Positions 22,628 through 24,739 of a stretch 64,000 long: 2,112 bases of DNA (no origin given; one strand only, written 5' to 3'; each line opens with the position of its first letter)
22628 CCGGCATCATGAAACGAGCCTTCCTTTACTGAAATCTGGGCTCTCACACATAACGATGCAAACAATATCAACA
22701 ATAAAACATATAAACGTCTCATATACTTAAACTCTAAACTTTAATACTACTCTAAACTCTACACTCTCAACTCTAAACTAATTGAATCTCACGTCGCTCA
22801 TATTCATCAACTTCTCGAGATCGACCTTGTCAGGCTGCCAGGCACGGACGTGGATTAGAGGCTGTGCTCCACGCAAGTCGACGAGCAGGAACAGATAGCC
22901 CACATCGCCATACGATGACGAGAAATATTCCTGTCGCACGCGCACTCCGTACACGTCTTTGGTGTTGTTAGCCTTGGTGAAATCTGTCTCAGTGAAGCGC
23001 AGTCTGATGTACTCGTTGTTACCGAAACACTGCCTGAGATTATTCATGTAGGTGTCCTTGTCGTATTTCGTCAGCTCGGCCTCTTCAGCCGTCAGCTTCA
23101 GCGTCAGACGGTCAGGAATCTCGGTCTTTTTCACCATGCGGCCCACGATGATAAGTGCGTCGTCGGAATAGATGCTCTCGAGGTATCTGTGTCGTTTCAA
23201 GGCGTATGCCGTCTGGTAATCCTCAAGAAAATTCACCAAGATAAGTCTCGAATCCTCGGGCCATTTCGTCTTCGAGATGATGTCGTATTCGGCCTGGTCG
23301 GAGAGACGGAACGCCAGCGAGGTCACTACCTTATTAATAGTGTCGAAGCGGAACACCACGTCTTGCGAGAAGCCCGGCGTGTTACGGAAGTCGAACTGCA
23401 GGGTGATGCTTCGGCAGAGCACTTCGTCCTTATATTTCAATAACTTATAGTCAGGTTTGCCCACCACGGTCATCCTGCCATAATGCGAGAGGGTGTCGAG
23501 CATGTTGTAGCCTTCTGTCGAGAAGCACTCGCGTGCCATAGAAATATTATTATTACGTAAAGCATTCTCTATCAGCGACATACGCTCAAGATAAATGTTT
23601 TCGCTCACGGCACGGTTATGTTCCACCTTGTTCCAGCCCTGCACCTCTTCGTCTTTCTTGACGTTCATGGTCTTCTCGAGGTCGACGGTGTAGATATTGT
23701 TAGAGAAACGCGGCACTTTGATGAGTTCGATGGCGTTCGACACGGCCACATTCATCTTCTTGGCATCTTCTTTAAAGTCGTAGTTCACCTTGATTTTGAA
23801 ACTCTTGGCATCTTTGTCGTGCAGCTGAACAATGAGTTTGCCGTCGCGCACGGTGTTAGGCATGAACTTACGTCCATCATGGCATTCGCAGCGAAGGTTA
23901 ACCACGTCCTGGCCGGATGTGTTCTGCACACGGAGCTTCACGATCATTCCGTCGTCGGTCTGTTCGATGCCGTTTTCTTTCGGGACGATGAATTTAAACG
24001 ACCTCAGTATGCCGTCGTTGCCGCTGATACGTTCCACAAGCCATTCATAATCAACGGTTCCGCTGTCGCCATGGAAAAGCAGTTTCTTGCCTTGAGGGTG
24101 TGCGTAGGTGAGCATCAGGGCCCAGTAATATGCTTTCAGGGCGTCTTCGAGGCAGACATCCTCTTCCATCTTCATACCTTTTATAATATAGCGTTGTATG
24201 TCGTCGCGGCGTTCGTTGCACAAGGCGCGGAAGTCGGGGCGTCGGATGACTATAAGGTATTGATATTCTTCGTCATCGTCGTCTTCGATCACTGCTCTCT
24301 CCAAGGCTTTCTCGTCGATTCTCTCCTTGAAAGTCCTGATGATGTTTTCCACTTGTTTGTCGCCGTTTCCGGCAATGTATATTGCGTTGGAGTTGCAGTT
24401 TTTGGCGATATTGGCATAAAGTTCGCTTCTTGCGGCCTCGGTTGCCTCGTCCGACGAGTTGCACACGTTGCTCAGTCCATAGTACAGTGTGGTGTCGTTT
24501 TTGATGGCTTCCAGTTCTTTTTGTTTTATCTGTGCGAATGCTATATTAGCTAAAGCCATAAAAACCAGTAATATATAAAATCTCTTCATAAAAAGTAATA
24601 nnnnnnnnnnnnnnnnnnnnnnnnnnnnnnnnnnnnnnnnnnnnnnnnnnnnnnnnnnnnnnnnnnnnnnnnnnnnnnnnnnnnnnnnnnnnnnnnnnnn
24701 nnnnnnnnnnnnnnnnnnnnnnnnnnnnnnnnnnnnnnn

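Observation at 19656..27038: Five-gene operon of secreted modular proteins with a shared N-terminal module, PEGA repeats and swapped C-terminal heads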

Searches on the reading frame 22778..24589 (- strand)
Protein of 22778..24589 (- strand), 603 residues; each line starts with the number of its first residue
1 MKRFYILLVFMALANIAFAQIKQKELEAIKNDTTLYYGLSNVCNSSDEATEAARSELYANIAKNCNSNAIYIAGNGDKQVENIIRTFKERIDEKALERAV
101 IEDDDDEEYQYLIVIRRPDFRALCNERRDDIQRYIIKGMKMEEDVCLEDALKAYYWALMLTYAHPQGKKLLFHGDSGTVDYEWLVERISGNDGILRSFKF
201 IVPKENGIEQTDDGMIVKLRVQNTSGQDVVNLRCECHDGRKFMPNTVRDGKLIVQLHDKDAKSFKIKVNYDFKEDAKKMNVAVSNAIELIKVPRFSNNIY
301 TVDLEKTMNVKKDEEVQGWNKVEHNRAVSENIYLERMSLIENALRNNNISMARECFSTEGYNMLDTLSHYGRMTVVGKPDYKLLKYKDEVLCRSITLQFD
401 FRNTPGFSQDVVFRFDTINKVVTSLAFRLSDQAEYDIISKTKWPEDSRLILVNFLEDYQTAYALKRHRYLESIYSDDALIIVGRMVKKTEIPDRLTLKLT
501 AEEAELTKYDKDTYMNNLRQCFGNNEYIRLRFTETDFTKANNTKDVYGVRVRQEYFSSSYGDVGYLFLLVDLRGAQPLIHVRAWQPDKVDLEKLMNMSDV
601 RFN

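Call 3: search_protein_families(library=pfam, proteins=[window:22778-24589:-], max_evalue=0.01)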
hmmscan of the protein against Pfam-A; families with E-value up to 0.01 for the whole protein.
window:22778-24589:- (603 aa): 0 families

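Call 4: search_protein_families(library=ncbifam, proteins=[window:22778-24589:-], max_evalue=0.01)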
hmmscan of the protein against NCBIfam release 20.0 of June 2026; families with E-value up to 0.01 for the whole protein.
window:22778-24589:- (603 aa): 0 families

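Call 12: search_protein_families(library=pfam, proteins=[window:22781-24589:-], max_evalue=10)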
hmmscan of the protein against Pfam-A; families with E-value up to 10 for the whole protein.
window:22781-24589:- (603 aa): 1 family
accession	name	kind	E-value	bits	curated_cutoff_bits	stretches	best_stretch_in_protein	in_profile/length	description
PF12970.12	DUF3858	-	0.036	14.6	27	1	243-312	20-88/116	Domain of Unknown Function with PDB structure (DUF3858)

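Call 13: search_protein_families(library=ncbifam, proteins=[window:22781-24589:-], max_evalue=10)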
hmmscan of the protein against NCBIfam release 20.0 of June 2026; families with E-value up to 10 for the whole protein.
window:22781-24589:- (603 aa): 1 family
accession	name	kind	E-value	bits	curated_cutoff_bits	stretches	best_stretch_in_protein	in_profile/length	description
NF041918.1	SAMP1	equivalog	0.16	12.5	60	1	56-106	4-52/91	ubiquitin-like small modifier protein 1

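Call 17: find_homologous_proteins(query=window:22781-24589:-)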
Query window:22781-24589:- (603 aa): 627 proteins with E <= 0.001 among 7879 candidates; the best 120 are listed.
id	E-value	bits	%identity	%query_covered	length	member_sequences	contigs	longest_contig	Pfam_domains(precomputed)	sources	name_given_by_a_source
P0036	0.0e+0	1328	97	100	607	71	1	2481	-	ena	-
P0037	0.0e+0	1291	94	100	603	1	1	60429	-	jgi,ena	-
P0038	0.0e+0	1289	94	100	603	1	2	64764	-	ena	-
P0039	0.0e+0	1288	94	100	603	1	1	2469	-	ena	-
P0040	0.0e+0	1288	94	100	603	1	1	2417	-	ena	-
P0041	0.0e+0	1287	94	100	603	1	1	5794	-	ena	-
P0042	0.0e+0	1287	93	100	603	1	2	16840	-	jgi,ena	-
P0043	0.0e+0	1287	93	100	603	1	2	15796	-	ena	-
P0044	0.0e+0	1271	94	98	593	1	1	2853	-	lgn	-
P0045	0.0e+0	1216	87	100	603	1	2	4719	-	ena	-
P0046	0.0e+0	1216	88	100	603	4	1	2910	-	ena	-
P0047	0.0e+0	1202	85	100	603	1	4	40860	-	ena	-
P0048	0.0e+0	1196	87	100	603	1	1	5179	-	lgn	-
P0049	0.0e+0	1194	85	100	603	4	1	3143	-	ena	-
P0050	0.0e+0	1190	86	100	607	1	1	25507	-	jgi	jgi:hypothetical protein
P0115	0.0e+0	1115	79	100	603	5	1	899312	-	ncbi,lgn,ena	-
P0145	3.0e-273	925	68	99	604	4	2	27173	-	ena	-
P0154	3.2e-253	859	64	97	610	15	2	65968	-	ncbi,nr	ncbi:MAG: hypothetical protein MJZ85_05070 [Bacteroidales bacterium]|nr:hypothetical protein [Bacter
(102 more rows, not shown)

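Call 19: find_encoding_contigs(protein=P0154, flank=10000, max_places=2)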
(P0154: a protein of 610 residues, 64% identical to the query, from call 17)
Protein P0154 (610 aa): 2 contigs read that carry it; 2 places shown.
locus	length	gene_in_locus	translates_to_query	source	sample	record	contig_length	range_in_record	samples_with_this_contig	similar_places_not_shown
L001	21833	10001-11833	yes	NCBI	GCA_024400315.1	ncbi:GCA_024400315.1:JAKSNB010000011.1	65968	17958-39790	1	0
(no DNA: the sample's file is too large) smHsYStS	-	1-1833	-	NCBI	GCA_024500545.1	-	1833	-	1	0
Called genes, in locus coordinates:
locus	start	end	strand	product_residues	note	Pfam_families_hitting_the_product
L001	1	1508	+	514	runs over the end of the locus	PF00884:Sulfatase, PF01663:Phosphodiest, PF16347:SGSH_C (weak)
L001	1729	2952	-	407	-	PF04055:Radical_SAM, PF13186:SPASM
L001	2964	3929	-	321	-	-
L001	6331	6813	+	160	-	PF00570:HRDC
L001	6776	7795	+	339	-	PF00078:RVT_1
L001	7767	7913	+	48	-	PF03781:FGE-sulfatase (weak)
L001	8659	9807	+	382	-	PF13173:AAA_14, PF13635:DUF4143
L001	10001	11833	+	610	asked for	-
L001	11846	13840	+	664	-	PF07584:BatA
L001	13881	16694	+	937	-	PF00521:DNA_topoisoIV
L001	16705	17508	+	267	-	-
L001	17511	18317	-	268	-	PF19293:CdaA_N, PF02457:DAC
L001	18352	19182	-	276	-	PF00809:Pterin_bind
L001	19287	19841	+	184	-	PF07659:DUF1599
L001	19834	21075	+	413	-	PF07291:MauE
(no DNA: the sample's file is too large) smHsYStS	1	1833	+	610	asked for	?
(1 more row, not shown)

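Call 27: find_encoding_contigs(protein=P0115, flank=10000, max_places=2)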
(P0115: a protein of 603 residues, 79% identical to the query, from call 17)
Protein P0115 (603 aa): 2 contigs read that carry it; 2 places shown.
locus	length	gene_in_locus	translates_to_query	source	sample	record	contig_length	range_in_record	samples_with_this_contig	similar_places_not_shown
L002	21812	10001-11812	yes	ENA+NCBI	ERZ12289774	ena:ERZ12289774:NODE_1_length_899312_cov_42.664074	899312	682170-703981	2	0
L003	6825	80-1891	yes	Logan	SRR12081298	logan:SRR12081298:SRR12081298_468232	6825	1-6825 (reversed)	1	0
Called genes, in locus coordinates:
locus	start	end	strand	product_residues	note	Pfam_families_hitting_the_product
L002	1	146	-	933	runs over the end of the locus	-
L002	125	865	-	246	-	PF00483:NTP_transferase, PF12804:NTP_transf_3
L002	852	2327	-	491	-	PF01636:APH, PF02958:EcKL (faint), PF22740:PapZ_C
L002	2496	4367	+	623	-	PF03993:DUF349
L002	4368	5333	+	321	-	PF01264:Chorismate_synt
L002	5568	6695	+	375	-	PF00383:dCMP_cyt_deam_1, PF14437:MafB19-deam, PF01872:RibD_C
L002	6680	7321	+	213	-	PF00677:Lum_binding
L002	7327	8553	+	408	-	PF00926:DHBP_synthase, PF00925:GTP_cyclohydro2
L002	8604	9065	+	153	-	PF00885:DMRL_synthase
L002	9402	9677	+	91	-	PF05016:ParE_toxin (weak), PF06769:YoeB_toxin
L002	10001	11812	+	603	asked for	-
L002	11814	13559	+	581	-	PF08308:PEGA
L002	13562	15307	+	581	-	-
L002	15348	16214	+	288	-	PF11185:DUF2971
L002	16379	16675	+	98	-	-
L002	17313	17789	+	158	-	-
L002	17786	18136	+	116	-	PF01381:HTH_3, PF13443:HTH_26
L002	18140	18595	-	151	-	PF07973:tRNA_SAD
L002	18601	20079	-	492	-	PF02749:QRPTase_N (faint), PF17767:NAPRTase_N, PF17956:NAPRTase_C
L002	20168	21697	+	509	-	PF02386:TrkH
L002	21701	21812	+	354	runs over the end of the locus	PF06580:His_kinase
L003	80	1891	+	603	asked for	-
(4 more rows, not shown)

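Call 28: find_encoding_contigs(protein=P0145, flank=10000, max_places=2)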
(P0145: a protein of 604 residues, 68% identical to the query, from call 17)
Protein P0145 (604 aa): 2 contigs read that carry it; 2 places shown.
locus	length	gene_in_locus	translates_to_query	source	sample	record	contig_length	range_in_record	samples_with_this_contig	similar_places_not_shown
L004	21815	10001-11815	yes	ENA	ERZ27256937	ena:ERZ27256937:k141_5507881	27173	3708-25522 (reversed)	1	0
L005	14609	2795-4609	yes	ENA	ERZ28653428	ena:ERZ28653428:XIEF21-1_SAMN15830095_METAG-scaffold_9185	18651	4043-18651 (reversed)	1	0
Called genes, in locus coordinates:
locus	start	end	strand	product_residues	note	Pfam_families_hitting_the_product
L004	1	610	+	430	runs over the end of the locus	-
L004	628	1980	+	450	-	PF07719:TPR_2 (faint), PF13428:TPR_14 (faint)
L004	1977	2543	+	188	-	PF06835:LptC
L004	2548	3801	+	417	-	PF01595:CNNM, PF00571:CBS (faint), PF03471:CorC_HlyC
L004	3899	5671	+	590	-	PF13623:SurA_N_2, PF13624:SurA_N_3, PF13145:Rotamase_2 (weak)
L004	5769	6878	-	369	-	PF00155:Aminotran_1_2, PF01041:DegT_DnrJ_EryC1, PF00266:Aminotran_5 (weak), PF01053:Cys_Met_Meta_PP (weak), PF01212:Beta_elim_lyase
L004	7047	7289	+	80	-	PF00830:Ribosomal_L28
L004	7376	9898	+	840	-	PF13620:CarboxypepD_reg, PF13715:CarbopepD_reg_2, PF07715:Plug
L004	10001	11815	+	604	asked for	-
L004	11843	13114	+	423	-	PF02403:Seryl_tRNA_N, PF00587:tRNA-synt_2b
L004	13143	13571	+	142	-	-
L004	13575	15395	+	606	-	PF00515:TPR_1 (faint), PF07719:TPR_2 (faint), PF10602:RPN7 (faint), PF13174:TPR_6 (faint), PF13181:TPR_8 (faint), PF23914:TPR_CcmH_CycH (weak), PF13432:TPR_16, PF14559:TPR_19, +4 more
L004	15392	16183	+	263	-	PF00398:RrnaAD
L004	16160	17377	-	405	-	PF12704:MacB_PCD (weak), PF02687:FtsX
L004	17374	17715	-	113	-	PF02033:RBFA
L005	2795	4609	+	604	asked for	-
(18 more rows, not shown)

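Call 45: search_solved_structures(query=A7, max_evalue=1)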
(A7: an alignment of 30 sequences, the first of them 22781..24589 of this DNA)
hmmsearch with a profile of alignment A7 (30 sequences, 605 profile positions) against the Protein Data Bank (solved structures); distinct sequences matched with E-value up to 1: 5.
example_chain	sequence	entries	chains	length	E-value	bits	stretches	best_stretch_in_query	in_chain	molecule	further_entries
4kzs_A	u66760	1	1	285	0.0034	19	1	19-76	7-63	LPP20 lipofamily protein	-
8sgc_P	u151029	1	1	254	0.061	14.9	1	175-257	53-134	Phosducin-like protein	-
8sh9_P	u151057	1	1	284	0.077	14.6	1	175-257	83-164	Phosducin-like protein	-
8sff_P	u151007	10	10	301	0.085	14.4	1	175-257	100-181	Phosducin-like protein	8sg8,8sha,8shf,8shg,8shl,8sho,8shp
9noc_P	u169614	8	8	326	0.097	14.2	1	175-257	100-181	Phosducin-like protein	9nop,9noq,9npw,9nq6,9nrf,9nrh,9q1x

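Call 56: predict_structure(alignment_id=A7)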
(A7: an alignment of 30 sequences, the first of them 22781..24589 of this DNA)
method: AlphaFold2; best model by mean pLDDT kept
length: 603 residues; sequences in the alignment: 30
mean_pLDDT: 83.2   pTM: 0.81
mean pLDDT of the five models: 83.2, 81.1, 80.8, 80.6, 77.3
residues with pLDDT >= 90: 232; 70-90: 284; 50-70: 68; < 50: 19
segments of 3 or more residues with pLDDT < 50: 493-503, 590-593
pLDDT, mean of each block of 10 residues (from residue 1): 63 55 76 92 91 94 90 75 92 86 85 94 93 92 91 95 94 86 94 92 89 88 91 91 89 90 94 85 91 87 91 62 73 91 91 94 90 83 86 86 79 93 91 81 82 91 89 81 57 47 64 87 78 74 74 77 81 79 68 54 51
secondary structure, 60 per line:
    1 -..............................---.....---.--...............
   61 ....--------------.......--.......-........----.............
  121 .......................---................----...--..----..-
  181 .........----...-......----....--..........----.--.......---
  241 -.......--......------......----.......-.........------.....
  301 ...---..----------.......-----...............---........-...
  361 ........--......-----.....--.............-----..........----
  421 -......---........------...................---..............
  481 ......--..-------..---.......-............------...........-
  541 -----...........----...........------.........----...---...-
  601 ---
elements in order: H2-31 E35-39 H46-64 H79-85 H88-94 E96-103 E108-116 H117-143 H147-162 H181-189 E198-203 E208-211 E214-223 E231-237 E242-248 E251-256 E263-268 H273-279 H281-289 E299-303 H319-325 H331-345 H349-355 H358-368 E371-376 E382-386 E389-401 E407-416 E422-427 H431-438 H445-463 H467-473 E474-486 E503-509 H511-522 E529-539 E546-556 E561-571 E578-586

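Call 61: fold_search(model_id=the predicted structure, library=pdb)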
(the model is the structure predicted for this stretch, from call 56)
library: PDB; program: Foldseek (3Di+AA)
matches with E <= 10: 841; with E <= 0.001: 12
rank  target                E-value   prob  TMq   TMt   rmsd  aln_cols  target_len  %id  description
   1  2b1x_B                6.0e-05  1.00  0.17  0.53   8.5       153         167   14  Crystal structure of naphthalene 1,2-dioxygenase from Rhodococcus sp. (released 2005-10-04)
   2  2b24_B                8.1e-05  1.00  0.17  0.54   8.8       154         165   12  Crystal structure of naphthalene 1,2-dioxygenase from Rhodococcus sp. bound to indole (released 2005-10-04)
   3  8h2t_A                3.8e-04  1.00  0.17  0.57  10.8       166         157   13  Cryo-EM structure of IadD/E dioxygenase bound with IAA (released 2023-06-14)
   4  8k0a_B                4.0e-04  1.00  0.18  0.54  11.3       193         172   13  CryoEM structure of 3-phenylpropionate/cinnamic acid dioxygenase HcaE-HcaF complex (released 2024-07-10)
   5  9jp5_F                4.4e-04  1.00  0.17  0.46   9.9       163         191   12  Phthalate 3,4-dioxygenase from Rhodococcus jostii RHA1 (released 2024-10-30)
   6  9jp5_B                4.9e-04  1.00  0.17  0.46   8.6       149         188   12  Phthalate 3,4-dioxygenase from Rhodococcus jostii RHA1 (released 2024-10-30)
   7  7yls_A                6.0e-04  1.00  0.17  0.56   8.3       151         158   14  Structure of a bacteria protein complex (released 2023-06-14)
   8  7c5y_B                6.0e-04  0.77  0.13  0.16  30.5       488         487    8  Crystal structure of the iota-carbonic anhydrase from eukaryotic microalga complexed with iodide (released 2021-04-28)
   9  7o21_A                6.4e-04  1.00  0.17  0.34  11.0       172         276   12  Structure of Bdellovibrio bacteriovorus Bd1075 (released 2021-04-21)
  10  7o21_B                7.8e-04  1.00  0.17  0.35  11.1       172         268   12  Structure of Bdellovibrio bacteriovorus Bd1075 (released 2021-04-21)
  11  3eby                  7.8e-04  1.00  0.16  0.52   8.6       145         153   14  Crystal structure of the beta subunit of a putative aromatic-ring-hydroxylating dioxygenase (YP_001165631.1) from NOVOSP (released 2008-09-09)
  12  4leh_A                9.1e-04  1.00  0.15  0.46  14.0       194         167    9  Crystal structure of a bile-acid 7-alpha dehydratase (CLOSCI_03134) from Clostridium scindens ATCC 35704 at 2.90 A res (released 2013-08-21)
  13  3en1_B                1.0e-03  1.00  0.18  0.52  11.0       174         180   11  Crystal structure of Toluene 2,3-Dioxygenase (released 2009-03-17)
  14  3f7s                  1.1e-03  1.00  0.16  0.55   8.4       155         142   12  CRYSTAL STRUCTURE OF A NTF2-LIKE PROTEIN OF UNKNOWN FUNCTION (PP_4556) FROM PSEUDOMONAS PUTIDA KT2440 AT 2.11 A RESOLUTI (released 2008-11-25)
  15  3e99                  1.3e-03  1.00  0.16  0.54  10.1       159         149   13  Crystal structure of the beta subunit of the benzoate 1,2-dioxygenase (benb, bmaa0186) from burkholderia mallei atcc 233 (released 2008-09-16)
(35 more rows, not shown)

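Call 72: find_encoding_contigs(protein=P0038, flank=10000, max_places=3)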
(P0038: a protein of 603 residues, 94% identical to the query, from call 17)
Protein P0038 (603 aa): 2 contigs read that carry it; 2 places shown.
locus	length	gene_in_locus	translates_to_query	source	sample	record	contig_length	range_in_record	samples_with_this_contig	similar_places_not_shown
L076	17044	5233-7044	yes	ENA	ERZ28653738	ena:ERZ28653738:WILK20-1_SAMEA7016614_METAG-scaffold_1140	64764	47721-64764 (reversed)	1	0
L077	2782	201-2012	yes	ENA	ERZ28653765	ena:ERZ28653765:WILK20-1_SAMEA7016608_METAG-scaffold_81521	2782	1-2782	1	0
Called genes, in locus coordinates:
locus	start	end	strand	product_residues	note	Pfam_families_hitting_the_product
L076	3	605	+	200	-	?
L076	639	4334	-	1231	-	PF18076:FGAR-AT_N (weak), PF18072:FGAR-AT_linker, PF02769:AIRS_C, PF22689:FGAR-AT_PurM_N-like, PF02769:AIRS_C, PF13507:GATase_5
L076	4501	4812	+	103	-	PF00829:Ribosomal_L21p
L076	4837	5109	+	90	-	PF01016:Ribosomal_L27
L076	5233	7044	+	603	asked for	-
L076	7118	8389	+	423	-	PF02403:Seryl_tRNA_N, PF00587:tRNA-synt_2b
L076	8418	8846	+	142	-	-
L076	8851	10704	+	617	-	PF07719:TPR_2 (faint), PF13424:TPR_12 (faint), PF13428:TPR_14 (faint), PF23914:TPR_CcmH_CycH (faint), PF00515:TPR_1 (faint), PF13174:TPR_6 (faint), PF13432:TPR_16 (weak), PF14559:TPR_19, +3 more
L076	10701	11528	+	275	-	PF00398:RrnaAD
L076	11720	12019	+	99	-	-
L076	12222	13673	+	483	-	-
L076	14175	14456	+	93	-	-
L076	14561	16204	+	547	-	-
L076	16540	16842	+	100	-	PF13711:DUF4160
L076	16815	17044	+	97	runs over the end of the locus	PF10387:DUF2442 (weak)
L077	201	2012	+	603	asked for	-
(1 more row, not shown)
